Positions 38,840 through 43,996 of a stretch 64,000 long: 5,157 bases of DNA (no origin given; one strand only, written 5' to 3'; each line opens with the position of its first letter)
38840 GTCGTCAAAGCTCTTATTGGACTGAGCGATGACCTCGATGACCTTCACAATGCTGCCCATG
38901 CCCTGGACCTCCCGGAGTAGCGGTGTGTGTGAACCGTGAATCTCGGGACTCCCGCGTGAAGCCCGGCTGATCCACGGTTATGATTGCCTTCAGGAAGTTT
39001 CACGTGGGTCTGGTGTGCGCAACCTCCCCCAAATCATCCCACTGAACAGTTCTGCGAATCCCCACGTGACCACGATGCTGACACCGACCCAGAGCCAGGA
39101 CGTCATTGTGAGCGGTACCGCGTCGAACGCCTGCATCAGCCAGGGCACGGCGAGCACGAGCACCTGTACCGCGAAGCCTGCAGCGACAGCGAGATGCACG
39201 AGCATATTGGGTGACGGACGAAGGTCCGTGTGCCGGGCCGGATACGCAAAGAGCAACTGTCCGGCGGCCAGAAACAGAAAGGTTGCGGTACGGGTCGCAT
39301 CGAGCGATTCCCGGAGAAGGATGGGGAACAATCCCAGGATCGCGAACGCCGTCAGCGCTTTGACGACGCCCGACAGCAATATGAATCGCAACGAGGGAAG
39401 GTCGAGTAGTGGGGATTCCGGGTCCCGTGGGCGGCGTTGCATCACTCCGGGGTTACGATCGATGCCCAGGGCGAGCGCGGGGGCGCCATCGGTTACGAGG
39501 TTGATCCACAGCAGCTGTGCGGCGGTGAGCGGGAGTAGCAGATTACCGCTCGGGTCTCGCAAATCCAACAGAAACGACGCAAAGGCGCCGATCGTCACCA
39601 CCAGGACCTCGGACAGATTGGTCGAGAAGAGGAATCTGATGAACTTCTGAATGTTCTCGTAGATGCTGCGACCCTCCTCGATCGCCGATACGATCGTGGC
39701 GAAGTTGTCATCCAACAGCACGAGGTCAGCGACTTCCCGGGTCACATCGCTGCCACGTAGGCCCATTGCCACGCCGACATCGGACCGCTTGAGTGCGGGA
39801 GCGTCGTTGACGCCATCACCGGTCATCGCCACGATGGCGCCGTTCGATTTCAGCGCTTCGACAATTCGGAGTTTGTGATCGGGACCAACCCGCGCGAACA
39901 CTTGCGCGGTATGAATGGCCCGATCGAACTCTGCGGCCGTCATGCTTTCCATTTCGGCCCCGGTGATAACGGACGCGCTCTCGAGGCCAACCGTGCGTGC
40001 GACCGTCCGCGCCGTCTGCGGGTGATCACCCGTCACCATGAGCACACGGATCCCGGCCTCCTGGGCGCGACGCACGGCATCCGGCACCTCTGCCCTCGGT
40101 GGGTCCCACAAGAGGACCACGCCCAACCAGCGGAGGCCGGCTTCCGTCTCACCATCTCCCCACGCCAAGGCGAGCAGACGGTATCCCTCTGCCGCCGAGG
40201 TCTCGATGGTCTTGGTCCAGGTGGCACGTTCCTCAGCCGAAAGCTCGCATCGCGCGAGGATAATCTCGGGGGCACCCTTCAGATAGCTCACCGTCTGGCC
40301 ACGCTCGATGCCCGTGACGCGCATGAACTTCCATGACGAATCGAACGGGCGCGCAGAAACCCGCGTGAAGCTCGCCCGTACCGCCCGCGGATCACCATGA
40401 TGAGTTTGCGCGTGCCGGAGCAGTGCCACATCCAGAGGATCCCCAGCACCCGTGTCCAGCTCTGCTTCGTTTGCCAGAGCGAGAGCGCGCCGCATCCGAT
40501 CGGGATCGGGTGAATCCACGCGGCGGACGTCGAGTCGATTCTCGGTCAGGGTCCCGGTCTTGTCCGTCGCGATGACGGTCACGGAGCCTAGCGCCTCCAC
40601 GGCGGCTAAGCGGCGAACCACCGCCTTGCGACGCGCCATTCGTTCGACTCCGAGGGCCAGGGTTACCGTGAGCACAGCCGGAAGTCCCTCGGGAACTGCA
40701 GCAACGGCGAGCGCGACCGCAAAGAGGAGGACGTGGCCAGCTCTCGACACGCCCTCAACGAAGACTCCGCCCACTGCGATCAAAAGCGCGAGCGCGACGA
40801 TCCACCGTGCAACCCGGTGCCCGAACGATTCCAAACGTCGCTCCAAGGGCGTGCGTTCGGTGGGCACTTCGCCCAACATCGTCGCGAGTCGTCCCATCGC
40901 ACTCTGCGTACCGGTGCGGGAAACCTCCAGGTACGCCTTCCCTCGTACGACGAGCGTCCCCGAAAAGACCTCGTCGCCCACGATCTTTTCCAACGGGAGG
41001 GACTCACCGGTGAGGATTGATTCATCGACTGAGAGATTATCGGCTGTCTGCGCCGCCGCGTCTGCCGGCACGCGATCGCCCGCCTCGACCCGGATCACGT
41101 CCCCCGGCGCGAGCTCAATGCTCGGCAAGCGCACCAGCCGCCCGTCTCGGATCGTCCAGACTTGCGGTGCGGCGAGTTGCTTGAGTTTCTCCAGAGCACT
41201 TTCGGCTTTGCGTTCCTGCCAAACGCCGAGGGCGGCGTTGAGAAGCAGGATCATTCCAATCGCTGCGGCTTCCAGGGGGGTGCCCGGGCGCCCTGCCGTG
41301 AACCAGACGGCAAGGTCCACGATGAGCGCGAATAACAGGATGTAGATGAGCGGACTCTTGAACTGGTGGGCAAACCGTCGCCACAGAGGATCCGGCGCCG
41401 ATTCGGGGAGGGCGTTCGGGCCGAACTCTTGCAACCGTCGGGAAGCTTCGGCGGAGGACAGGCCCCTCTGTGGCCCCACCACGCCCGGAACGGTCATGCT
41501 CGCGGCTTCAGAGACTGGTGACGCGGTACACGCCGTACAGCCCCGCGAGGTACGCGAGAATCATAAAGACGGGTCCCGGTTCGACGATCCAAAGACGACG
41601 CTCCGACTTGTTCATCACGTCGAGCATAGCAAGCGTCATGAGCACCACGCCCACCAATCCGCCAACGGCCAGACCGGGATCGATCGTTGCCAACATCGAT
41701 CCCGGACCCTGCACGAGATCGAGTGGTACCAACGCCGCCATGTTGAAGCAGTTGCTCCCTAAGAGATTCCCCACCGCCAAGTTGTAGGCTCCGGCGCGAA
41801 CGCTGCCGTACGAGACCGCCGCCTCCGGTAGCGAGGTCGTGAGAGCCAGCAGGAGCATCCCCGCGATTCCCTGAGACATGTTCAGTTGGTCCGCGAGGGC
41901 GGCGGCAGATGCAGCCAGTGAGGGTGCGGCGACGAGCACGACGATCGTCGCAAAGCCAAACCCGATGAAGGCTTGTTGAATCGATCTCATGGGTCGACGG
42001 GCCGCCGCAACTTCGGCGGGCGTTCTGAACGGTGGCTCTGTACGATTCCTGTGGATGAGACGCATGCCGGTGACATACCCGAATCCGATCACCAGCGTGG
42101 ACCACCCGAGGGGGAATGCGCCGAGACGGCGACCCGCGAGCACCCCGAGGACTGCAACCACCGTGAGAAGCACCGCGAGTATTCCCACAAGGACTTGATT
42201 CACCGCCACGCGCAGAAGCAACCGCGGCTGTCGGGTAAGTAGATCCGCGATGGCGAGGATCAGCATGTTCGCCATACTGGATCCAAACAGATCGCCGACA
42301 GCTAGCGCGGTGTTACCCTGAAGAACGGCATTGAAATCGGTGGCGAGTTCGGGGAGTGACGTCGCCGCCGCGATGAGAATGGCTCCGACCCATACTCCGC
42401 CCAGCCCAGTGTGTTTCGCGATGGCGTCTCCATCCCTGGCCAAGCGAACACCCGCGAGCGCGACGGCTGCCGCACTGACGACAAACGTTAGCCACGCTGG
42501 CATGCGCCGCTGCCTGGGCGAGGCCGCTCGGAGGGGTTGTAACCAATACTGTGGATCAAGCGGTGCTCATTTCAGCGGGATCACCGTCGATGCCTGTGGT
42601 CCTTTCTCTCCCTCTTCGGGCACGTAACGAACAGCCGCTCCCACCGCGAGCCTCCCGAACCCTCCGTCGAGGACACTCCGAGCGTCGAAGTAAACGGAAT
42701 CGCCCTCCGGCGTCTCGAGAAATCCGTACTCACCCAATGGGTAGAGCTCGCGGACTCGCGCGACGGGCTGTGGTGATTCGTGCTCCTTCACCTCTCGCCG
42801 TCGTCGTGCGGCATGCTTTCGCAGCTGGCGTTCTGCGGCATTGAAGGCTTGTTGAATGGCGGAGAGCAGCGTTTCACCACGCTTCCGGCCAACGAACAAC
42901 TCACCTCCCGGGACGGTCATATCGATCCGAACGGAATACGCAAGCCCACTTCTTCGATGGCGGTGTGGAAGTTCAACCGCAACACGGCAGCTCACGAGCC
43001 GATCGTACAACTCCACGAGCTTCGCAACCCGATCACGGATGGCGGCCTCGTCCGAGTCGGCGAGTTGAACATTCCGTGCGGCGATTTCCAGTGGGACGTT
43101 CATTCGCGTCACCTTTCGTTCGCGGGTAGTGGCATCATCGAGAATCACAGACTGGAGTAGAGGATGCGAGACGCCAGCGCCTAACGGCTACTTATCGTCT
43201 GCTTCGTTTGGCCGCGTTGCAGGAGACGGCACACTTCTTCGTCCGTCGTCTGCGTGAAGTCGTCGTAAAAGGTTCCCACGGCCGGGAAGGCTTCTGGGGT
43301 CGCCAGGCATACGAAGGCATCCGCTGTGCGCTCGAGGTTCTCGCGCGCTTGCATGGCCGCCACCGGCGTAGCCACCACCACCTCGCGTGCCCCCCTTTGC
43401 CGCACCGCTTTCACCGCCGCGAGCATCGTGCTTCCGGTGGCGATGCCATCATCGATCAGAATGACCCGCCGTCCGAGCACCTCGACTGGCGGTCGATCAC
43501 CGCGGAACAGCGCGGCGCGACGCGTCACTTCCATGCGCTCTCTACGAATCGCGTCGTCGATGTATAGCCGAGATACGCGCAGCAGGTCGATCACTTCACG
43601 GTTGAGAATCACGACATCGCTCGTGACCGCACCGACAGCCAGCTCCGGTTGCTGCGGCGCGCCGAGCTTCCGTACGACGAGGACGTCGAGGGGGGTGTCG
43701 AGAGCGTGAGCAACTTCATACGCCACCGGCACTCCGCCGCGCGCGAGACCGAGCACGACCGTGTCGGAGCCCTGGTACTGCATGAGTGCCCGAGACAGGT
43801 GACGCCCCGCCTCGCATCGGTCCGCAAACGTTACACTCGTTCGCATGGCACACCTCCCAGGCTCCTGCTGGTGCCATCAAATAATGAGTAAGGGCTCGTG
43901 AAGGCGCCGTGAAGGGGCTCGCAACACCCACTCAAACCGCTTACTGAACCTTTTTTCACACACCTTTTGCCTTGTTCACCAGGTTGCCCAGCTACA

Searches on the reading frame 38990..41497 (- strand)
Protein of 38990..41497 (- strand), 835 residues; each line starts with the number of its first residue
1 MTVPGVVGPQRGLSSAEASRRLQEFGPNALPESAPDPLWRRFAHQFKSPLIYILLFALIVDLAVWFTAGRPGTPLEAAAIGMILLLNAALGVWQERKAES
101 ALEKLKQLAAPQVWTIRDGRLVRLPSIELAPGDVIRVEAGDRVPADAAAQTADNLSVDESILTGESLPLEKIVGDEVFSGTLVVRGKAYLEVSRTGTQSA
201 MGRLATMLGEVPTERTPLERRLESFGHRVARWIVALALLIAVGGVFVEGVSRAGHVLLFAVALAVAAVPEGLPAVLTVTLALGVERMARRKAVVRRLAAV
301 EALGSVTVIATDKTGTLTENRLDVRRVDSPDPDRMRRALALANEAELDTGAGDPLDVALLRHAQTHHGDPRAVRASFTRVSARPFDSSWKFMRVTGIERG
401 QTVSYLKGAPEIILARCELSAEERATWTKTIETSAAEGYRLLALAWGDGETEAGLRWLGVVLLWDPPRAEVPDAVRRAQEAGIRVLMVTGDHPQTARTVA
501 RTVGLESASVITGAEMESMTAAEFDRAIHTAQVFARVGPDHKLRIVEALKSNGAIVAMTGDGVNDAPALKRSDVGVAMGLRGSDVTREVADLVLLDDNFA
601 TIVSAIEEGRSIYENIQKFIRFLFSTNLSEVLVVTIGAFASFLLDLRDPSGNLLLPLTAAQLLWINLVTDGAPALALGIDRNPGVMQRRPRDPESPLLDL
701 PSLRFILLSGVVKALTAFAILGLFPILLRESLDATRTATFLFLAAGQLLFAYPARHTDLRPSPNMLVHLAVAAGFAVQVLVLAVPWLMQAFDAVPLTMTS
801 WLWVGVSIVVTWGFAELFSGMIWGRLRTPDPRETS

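Call 53: search_protein_families(library=pfam, proteins=[window:38990-41497:-], max_evalue=0.001)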
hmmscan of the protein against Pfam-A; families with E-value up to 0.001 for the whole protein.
window:38990-41497:- (835 aa): 7 families
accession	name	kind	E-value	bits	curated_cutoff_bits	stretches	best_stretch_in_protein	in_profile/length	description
PF00122.25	E1-E2_ATPase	-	7.1e-48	163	28.1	1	108-290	2-181/181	E1-E2 ATPase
PF00689.26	Cation_ATPase_C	-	6.3e-34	117.7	27.3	1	655-818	2-172/175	Cation transporting ATPase, C-terminus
PF00702.32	Hydrolase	-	1.1e-19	72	26.4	1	307-572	2-190/191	haloacid dehalogenase-like hydrolase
PF00690.31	Cation_ATPase_N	-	1e-17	63.9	20.4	1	9-60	17-68/69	Cation transporter/ATPase, N-terminus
PF13246.12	Cation_ATPase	-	2.4e-12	47.1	21.7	1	348-418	17-89/91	Cation transport ATPase (P-type)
PF08282.18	Hydrolase_3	-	6.1e-06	26.6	20.9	0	545-605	195-254/255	haloacid dehalogenase-like hydrolase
PF12710.13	HAD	-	4.1e-05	24.5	27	1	431-570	46-189/189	haloacid dehalogenase-like hydrolase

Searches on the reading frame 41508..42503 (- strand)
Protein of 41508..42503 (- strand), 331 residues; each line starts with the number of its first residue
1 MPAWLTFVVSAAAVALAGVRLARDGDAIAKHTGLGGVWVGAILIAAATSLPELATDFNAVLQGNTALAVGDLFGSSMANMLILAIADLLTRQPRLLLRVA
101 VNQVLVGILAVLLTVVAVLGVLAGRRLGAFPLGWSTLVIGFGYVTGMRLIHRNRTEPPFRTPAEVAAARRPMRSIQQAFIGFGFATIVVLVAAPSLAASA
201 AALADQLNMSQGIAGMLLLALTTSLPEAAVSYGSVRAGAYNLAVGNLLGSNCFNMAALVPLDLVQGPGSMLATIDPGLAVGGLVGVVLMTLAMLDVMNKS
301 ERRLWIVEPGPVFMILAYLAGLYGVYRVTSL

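Call 53: search_protein_families(library=pfam, proteins=[window:41508-42503:-], max_evalue=0.001)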
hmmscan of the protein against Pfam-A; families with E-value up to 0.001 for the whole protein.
window:41508-42503:- (331 aa): 1 family
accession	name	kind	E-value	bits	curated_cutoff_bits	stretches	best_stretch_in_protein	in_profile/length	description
PF01699.29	Na_Ca_ex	-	5.2e-31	108.1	24.9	2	178-322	2-146/151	Sodium/calcium exchanger protein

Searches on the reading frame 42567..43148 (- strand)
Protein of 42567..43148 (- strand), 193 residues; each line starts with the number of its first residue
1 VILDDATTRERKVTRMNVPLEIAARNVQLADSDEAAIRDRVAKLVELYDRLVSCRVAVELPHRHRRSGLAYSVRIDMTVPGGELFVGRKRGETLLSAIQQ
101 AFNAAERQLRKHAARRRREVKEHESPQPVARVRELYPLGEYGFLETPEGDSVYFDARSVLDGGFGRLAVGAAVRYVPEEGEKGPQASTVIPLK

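Call 53: search_protein_families(library=pfam, proteins=[window:42567-43148:-], max_evalue=0.001)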
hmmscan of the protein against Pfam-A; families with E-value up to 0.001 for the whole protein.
window:42567-43148:- (193 aa): 2 families
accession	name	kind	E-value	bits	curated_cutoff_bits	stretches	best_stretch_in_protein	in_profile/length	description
PF02482.25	Ribosomal_S30AE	-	1e-12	49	23.7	1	21-117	2-88/88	Sigma 54 modulation protein / S30EA ribosomal protein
PF00313.28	CSD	-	2.5e-05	24.5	27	1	140-190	13-64/66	'Cold-shock' DNA-binding domain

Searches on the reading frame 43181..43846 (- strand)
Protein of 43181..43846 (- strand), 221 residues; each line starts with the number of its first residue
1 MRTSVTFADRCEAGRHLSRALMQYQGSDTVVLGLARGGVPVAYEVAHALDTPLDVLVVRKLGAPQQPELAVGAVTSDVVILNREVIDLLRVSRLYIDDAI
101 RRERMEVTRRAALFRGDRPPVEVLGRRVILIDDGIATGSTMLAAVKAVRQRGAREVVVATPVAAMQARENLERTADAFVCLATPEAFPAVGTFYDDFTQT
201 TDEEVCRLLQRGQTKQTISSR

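Call 3: search_protein_families(library=pfam, proteins=[window:43181-43846:-], max_evalue=0.1)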
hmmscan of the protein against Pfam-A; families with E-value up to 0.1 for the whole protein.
window:43181-43846:- (221 aa): 5 families
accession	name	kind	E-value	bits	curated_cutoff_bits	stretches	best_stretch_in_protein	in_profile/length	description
PF00156.33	Pribosyltran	-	5.3e-20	71.8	26.3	1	16-174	18-136/158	Phosphoribosyl transferase domain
PF15609.12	PRTase_2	-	7.8e-06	26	28.8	1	126-174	120-168/188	Phosphoribosyl transferase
PF14681.12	UPRTase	-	3.8e-05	23.7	27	1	124-173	119-170/206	Uracil phosphoribosyltransferase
PF14572.12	Pribosyl_synth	-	0.016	15.6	27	1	118-159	72-117/184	Phosphoribosyl synthetase-associated domain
PF24390.1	PRTase-CE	-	0.052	13.8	27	1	126-174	106-158/253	PRTase-CE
